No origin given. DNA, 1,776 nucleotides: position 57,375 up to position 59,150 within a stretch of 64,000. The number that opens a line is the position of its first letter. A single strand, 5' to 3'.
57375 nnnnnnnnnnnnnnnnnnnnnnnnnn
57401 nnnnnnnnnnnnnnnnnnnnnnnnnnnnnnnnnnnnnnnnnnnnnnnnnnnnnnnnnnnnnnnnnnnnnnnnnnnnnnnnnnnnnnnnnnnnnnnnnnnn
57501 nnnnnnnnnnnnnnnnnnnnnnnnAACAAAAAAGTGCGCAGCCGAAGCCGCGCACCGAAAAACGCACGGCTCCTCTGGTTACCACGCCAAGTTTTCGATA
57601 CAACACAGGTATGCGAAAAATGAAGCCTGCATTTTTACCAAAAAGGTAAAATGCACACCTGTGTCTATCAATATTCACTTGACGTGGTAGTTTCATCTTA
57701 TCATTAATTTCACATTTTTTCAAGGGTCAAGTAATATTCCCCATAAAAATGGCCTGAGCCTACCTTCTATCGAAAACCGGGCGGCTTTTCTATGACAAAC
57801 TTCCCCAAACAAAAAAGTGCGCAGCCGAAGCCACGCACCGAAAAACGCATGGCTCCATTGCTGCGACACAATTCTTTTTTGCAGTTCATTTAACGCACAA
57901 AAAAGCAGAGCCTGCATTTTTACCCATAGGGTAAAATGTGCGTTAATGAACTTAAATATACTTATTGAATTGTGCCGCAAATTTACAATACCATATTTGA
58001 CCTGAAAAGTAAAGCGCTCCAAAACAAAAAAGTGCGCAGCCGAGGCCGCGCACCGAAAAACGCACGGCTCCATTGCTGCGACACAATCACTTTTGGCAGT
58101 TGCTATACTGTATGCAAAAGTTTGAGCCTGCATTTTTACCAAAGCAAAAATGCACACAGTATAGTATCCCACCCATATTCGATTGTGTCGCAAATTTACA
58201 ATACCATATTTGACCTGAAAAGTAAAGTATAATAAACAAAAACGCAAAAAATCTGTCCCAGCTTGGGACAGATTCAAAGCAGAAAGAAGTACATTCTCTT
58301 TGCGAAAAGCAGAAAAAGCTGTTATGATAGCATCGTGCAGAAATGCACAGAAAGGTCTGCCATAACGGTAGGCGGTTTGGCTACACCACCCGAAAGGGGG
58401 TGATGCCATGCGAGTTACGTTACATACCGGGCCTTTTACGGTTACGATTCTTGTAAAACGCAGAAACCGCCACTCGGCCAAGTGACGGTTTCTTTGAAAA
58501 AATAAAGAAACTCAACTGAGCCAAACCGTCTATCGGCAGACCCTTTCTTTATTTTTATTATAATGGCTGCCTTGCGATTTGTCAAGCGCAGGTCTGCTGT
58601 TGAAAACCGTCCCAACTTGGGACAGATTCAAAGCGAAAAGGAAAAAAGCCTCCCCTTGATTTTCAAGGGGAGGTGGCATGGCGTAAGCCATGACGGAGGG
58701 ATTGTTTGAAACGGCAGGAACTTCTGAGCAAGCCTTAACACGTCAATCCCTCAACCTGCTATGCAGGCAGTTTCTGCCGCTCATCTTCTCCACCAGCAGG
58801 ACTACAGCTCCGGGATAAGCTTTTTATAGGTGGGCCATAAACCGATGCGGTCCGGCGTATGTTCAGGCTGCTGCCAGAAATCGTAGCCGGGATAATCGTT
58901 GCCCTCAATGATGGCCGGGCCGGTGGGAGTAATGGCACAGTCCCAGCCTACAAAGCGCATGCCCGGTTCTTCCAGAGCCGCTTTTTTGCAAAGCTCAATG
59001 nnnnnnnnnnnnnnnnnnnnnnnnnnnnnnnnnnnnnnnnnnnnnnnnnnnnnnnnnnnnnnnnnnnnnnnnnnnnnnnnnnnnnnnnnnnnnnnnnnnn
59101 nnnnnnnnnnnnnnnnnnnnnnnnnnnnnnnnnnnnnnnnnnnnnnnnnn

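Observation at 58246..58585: ~305-nt structured RNA D driven by a perfect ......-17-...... promoter and bracketed by two copies of the same 28-nt hairpin element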

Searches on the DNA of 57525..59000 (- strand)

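Call 3: search_rna_families(source=window, start=57800, end=59000, threshold=evalue, max_evalue=10, show_alignments=3)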
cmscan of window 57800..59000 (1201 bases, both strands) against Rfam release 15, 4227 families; matches with E-value up to 10: 13.
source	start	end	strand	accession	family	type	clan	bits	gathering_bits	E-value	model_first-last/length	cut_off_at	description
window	58461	58565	+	RF00238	ctRNA_pND324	Gene; antisense;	-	24.1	45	0.74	1-86/86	no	ctRNA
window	58076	58161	+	RF01436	S_pombe_snR33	Gene; snRNA; snoRNA; HACA-box;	CL00027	19.6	80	2.5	1-145/145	no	small nucleolar RNA snR33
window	58686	58729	+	RF01140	sR20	Gene; snRNA; snoRNA; CD-box;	-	19.5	44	0.3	1-56/56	no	Small nucleolar RNA sR20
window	58074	58193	-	RF04127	MIR8007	Gene; miRNA;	-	19.5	195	0.52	1-226/226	no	MIR8007 microRNA precursor family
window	57808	57906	-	RF02869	ncS025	Gene; sRNA;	-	19.4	46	1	1-85/85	no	Burkholderia sRNA 25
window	58654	58704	+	RF02950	D12-methyl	Gene; sRNA;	-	18.9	57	1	1-64/64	no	D12-methyl RNA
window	58462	58492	-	RF00851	mir-230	Gene; miRNA;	-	18.1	72.7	0.98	1-82/82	no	mir-230 microRNA precursor family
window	57859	57980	-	RF04127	MIR8007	Gene; miRNA;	-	17.9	195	1.2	1-226/226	no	MIR8007 microRNA precursor family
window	58792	58832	-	RF00278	SNORD50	Gene; snRNA; snoRNA; CD-box;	-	17.3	42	2.5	1-72/72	no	Small nucleolar RNA SNORD50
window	58641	58784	-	RF02883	BcKCsr2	Gene; sRNA;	-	17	40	0.4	1-129/129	no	Burkholderia sRNA 2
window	58276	58381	+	RF02637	EF0408_EF0409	Gene; sRNA;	-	16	440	0.15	1-412/412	no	Enterococcus sRNA EF0408_EF0409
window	58599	58633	-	RF01329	CRISPR-DR15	Gene; CRISPR;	-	15.8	36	6.7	1-37/37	no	CRISPR RNA direct repeat element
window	58655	58692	+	RF00226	IRES_n-myc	Cis-reg; IRES;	-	8.3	40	4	44-81/322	no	n-myc internal ribosome entry site (IRES)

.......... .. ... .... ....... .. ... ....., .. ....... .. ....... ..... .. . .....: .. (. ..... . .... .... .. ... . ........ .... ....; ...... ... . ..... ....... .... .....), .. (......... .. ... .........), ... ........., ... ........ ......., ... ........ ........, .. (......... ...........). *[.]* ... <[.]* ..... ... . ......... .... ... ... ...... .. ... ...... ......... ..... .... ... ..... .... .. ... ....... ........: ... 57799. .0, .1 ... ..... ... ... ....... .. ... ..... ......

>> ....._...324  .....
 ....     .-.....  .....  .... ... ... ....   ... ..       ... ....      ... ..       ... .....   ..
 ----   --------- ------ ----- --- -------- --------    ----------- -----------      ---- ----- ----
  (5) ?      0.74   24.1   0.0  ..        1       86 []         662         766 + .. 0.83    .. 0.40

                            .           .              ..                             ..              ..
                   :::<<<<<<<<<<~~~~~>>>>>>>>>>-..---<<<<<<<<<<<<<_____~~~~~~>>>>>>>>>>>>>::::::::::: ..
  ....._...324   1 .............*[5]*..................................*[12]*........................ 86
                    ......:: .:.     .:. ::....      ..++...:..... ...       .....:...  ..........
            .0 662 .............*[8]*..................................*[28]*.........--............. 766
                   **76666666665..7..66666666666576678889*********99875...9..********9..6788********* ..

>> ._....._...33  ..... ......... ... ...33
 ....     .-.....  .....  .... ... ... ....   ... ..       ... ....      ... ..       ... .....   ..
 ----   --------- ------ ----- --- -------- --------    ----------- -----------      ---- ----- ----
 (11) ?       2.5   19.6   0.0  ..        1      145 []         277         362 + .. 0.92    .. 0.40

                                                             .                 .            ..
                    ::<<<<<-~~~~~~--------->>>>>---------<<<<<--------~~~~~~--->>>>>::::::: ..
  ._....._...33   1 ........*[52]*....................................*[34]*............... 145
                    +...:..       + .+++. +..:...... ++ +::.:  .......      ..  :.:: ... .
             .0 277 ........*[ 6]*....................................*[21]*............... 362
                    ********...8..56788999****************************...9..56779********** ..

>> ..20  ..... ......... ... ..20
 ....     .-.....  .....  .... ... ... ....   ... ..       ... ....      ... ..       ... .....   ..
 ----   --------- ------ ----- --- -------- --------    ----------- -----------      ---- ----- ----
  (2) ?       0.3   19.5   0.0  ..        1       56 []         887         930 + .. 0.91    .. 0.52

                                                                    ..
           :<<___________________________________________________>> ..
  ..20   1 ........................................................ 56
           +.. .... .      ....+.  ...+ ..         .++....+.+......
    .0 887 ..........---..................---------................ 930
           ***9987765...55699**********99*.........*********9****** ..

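Call 13: search_dna_similar(query=window:58240-58640:-, collection=phages, mode=distant, max_evalue=0.01)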
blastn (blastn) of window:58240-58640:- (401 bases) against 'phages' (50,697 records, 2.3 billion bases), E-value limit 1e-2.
No match.

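Call 14: search_dna_similar(query=window:58240-58640:-, collection=plasmids, mode=distant, max_evalue=0.01)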
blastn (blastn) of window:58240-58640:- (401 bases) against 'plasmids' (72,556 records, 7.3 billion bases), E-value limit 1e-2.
Records with a match: 1; places in all: 5; records where one place covers at least 80% of the query: 0.
Best place of each record, by identity: 80-90% 1.
By first word of the organism name: Vescimonas 1.
By predicted mobility (MOB-suite, as given by PLSDB): non-mobilizable 1.
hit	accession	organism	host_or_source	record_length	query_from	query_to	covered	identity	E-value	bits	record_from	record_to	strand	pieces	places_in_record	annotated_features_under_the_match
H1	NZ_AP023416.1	Vescimonas fastidiosa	Homo sapiens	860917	93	277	46%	82.1%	2e-37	164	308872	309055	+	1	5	none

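Call 16: get_annotated_region(hit=H1, flank=3000)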
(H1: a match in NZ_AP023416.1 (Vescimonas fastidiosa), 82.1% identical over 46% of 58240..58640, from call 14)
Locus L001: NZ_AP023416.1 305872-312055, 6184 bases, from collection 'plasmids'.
description: Vescimonas fastidiosa strain MM35 plasmid pMM35_01
organism: Vescimonas fastidiosa (NCBI taxid 2714353)
taxonomy: Bacteria; Bacillota; Clostridia; Eubacteriales; Oscillospiraceae; Vescimonas; Vescimonas fastidiosa
host: -; source: Homo sapiens; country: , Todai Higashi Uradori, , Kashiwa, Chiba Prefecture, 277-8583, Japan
typing (MOB-suite, as given by PLSDB): non-mobilizable
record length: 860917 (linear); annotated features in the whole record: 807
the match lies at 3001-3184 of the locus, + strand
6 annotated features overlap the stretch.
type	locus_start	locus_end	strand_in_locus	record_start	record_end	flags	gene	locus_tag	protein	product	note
CDS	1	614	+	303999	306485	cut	gyrA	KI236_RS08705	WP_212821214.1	DNA gyrase subunit A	GO:0006259 - DNA metabolic process [Evidence IEA]; GO:0006265 - DNA topological change [Evidence IEA]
CDS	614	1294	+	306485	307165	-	tsaA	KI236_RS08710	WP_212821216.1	tRNA (N6-threonylcarbamoyladenosine(37)-N6)-methyltransferase TrmO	GO:0006400 - tRNA modification [Evidence IEA]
CDS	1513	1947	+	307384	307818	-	rnhA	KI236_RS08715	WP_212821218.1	ribonuclease HI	-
CDS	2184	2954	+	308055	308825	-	nadE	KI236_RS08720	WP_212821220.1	NAD(+) synthase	GO:0009435 - NAD biosynthetic process [Evidence IEA]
CDS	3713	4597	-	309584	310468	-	-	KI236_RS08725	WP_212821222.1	LysR family transcriptional regulator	GO:0006355 - regulation of DNA-templated transcription [Evidence IEA]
CDS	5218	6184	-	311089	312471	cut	-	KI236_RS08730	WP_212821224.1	MATE family efflux transporter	-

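Call 18: search_dna_similar(query=window:58340-58560:-, collection=plasmids, mode=distant, max_evalue=10, max_rows=40)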
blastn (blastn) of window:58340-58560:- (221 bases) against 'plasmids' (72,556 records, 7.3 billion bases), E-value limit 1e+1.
Records with a match: 5; places in all: 9; records where one place covers at least 80% of the query: 1.
Best place of each record, by identity: 95-99% 1; 80-90% 4.
By first word of the organism name: Vescimonas 1; Spirosoma 1; Pantoea 1; Thalassospira 1; Paenibacillus 1.
By predicted mobility (MOB-suite, as given by PLSDB): non-mobilizable 4; mobilizable 1.
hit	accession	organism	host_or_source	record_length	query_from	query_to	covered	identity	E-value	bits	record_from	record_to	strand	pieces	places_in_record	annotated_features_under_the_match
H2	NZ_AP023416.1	Vescimonas fastidiosa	Homo sapiens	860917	13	197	84%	82.1%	8e-38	164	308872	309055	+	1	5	none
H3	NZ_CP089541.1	Spirosoma oryzicola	Single cell,Surface layer of rice grains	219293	92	122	14%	87.1%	2e+0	39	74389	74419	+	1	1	helix-turn-helix domain-containing protein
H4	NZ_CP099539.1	Pantoea ananatis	Oryza sativa,cell culture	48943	48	78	14%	87.1%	2e+0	39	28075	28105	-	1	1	virB11: P-type DNA transfer ATPase VirB11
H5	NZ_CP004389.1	Thalassospira xiamenensis M-5 = DSM 17429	surface seawater from the sea close to ...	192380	21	49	13%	89.7%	2e+0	40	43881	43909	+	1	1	strawberry notch C-terminal domain-containing protein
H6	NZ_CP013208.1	Paenibacillus sp. IHB B 3084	single,lake sediment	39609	151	173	10%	95.7%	8e+0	38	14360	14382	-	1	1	hypothetical protein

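Call 31: build_rna_model(alignment_id=A4)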
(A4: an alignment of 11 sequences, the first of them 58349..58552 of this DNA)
Model R1 built from alignment A4 (11 sequences, 224 columns); structure: RNAalifold consensus.
model positions 209; base pairs 50; branch points 2; effective number of sequences 1.4; information 0.59 bits per position. Calibrated on 0.2 Mb of random sequence (short: E-values are rough).
structure used (alignment columns):
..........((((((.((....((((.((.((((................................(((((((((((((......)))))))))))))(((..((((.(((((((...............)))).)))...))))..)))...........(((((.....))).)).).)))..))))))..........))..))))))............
